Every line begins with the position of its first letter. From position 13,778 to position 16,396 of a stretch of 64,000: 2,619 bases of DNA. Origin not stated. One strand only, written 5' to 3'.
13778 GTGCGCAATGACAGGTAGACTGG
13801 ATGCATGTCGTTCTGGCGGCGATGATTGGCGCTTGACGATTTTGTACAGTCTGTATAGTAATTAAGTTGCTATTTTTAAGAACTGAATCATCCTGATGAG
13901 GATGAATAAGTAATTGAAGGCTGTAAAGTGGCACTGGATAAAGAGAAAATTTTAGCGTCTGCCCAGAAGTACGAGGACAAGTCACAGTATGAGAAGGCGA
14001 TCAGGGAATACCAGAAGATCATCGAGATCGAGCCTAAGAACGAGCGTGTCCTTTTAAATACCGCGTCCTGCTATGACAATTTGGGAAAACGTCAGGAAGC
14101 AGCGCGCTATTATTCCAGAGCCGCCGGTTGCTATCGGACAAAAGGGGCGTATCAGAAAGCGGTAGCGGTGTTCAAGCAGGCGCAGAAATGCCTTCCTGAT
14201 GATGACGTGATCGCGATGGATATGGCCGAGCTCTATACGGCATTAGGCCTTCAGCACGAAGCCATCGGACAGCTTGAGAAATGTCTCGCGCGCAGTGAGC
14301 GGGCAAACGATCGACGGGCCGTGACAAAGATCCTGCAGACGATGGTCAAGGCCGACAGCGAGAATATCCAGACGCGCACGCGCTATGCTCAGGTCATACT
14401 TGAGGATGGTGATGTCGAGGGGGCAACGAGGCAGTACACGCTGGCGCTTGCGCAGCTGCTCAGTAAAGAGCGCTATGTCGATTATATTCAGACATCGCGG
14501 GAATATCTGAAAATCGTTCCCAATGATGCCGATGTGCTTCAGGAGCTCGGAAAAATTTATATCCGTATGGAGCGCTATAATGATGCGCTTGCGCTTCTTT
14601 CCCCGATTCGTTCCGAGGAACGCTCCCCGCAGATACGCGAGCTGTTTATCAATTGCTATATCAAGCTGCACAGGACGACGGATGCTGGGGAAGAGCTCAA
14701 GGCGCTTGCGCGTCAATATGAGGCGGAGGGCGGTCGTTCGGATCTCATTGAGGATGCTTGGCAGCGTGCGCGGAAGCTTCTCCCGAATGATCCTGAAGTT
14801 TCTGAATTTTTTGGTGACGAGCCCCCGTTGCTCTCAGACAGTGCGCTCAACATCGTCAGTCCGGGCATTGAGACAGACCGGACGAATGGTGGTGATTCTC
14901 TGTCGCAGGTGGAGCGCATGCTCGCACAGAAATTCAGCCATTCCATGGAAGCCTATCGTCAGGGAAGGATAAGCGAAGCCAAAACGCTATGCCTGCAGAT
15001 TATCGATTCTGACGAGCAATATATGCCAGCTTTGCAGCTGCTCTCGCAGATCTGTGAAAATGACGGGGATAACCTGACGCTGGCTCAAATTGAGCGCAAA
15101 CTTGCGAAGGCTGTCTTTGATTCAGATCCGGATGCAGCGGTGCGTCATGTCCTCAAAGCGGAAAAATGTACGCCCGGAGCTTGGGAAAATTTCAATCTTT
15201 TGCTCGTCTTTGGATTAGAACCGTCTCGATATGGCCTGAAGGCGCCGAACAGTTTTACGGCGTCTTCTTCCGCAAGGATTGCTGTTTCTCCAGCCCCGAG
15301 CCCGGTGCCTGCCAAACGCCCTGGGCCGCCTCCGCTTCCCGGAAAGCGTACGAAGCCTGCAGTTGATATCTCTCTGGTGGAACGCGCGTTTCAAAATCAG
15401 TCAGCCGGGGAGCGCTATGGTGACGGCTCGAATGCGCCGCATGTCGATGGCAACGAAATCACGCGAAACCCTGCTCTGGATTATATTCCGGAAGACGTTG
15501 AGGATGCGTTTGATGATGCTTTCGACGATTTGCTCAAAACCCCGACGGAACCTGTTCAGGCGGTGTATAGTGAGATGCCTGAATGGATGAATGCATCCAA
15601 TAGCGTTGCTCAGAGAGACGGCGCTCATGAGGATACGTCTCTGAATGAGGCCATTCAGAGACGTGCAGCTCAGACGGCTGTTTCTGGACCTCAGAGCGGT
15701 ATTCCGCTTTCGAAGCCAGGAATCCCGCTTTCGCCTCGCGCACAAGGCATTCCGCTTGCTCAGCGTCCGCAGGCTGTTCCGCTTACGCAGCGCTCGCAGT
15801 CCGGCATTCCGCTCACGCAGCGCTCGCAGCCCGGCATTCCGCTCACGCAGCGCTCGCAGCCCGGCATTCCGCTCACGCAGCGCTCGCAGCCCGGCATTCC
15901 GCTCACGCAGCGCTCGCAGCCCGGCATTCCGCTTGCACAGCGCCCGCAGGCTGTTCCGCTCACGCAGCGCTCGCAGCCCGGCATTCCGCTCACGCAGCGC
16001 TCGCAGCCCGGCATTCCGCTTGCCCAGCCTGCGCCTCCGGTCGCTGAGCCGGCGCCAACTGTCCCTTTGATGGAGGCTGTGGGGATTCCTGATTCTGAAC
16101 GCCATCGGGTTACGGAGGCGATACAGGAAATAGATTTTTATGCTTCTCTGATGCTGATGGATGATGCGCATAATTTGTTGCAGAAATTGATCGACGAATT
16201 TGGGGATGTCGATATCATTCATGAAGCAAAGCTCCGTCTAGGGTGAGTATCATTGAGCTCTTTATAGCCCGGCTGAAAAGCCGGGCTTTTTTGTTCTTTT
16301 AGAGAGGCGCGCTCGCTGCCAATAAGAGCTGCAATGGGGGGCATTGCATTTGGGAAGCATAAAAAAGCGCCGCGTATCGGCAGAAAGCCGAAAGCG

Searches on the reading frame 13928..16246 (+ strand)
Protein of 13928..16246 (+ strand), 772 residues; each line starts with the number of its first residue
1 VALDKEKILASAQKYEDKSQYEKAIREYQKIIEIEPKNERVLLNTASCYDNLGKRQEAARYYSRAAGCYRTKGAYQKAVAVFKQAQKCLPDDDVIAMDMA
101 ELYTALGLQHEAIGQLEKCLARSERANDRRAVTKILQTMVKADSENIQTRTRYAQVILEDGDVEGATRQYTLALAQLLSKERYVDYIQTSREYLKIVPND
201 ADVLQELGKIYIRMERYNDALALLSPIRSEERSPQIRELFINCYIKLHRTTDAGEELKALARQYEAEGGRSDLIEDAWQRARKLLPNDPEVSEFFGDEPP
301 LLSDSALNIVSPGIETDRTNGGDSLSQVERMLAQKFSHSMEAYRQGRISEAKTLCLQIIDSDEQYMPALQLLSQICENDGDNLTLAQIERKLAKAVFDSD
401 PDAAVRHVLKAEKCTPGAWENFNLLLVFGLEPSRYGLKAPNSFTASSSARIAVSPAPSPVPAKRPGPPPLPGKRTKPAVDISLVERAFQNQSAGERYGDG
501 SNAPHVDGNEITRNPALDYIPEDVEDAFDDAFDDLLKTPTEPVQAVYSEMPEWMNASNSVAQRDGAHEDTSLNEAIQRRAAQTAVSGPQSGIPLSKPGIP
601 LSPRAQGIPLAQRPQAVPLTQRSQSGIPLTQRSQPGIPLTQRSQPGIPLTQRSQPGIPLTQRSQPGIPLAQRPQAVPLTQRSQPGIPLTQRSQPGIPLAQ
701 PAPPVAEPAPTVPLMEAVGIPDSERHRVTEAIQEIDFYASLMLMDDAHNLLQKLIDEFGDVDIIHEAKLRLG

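Call 75: search_protein_families(library=pfam, proteins=[window:13928-16246:+], max_evalue=0.001)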
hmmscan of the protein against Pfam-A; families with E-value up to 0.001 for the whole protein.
window:13928-16246:+ (772 aa): 17 families
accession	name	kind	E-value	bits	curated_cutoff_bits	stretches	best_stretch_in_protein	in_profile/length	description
PF14559.12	TPR_19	-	1.4e-20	73.8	25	2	19-65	5-51/68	Tetratricopeptide repeat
PF12895.13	ANAPC3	-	2.6e-12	47.3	27.2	1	193-255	15-77/82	Anaphase-promoting complex, cyclosome, subunit 3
PF13431.12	TPR_17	-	1.7e-11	43.8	24.4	0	28-54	2-28/34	Tetratricopeptide repeat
PF13428.12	TPR_14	-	3.4e-11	43.1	23.5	0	255-293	2-39/44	Tetratricopeptide repeat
PF07719.23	TPR_2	-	4e-10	39.4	27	0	13-38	9-34/34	Tetratricopeptide repeat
PF13432.12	TPR_16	-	3.9e-08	34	32.7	0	10-68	2-60/65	Tetratricopeptide repeat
PF00515.34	TPR_1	-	5.9e-08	32.6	27.8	0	13-38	9-34/34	Tetratricopeptide repeat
PF13371.12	TPR_9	-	8.2e-08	32.6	35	0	68-136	4-72/73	Tetratricopeptide repeat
PF13181.12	TPR_8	-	2.4e-07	30.8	25.7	0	15-38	11-34/34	Tetratricopeptide repeat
PF13414.12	TPR_11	-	8.3e-07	29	26.8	0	15-46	4-35/42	TPR repeat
PF23914.1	TPR_CcmH_CycH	-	1.1e-06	29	42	0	118-178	92-152/158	Cytochrome c-type biogenesis protein H TPR domain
PF13424.12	TPR_12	-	1.4e-06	28.9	30.1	0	54-87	40-73/77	Tetratricopeptide repeat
PF14938.12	SNAP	-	3.4e-06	27.2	25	0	10-171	25-179/282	Soluble NSF attachment protein, SNAP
PF24575.1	TPR_Slam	-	5.9e-06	27.1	35.2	0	10-49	52-91/104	Surface lipoprotein assembly modifier, N-terminal TPR repeats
PF14561.12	TPR_20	-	4.9e-05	24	25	0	79-137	8-66/90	Tetratricopeptide repeat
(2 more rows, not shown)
